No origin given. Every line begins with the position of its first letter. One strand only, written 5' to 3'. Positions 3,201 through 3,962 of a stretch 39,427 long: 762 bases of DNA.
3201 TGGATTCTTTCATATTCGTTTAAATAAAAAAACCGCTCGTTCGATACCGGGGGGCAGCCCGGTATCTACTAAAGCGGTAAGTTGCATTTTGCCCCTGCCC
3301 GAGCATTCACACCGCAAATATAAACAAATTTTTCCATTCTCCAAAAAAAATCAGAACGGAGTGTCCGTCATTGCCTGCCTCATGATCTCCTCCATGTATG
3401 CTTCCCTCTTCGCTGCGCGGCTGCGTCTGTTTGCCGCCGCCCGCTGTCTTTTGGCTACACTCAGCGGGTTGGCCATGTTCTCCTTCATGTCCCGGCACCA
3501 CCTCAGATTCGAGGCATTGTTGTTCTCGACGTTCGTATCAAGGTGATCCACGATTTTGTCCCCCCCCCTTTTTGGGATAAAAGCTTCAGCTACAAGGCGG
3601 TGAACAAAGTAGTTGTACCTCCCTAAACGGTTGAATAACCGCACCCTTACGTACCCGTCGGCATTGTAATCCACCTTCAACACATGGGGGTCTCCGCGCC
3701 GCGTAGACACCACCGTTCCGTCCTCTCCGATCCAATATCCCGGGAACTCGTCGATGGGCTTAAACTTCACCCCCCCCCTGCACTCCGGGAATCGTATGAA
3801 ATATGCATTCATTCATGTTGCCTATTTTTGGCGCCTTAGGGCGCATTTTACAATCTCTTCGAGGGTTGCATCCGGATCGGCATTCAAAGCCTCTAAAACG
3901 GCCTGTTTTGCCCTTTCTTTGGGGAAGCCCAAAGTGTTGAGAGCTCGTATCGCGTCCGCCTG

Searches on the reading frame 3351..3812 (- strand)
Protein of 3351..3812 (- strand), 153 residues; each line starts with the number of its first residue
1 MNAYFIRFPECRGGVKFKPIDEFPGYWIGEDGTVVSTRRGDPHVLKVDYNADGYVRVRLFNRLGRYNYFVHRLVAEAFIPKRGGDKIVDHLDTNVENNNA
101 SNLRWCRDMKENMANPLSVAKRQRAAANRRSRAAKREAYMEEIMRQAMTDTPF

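Call 36: search_protein_families(library=pfam, proteins=[window:3351-3812:-], max_evalue=0.001)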
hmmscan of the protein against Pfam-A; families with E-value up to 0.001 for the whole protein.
window:3351-3812:- (153 aa): 2 families
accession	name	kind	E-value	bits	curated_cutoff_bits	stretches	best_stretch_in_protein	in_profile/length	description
PF13392.12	HNH_3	-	1.1e-08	35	24.8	1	68-106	1-39/46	HNH endonuclease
PF07463.16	NUMOD4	-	8.4e-07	29.6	23.4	1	17-59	3-48/49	NUMOD4 motif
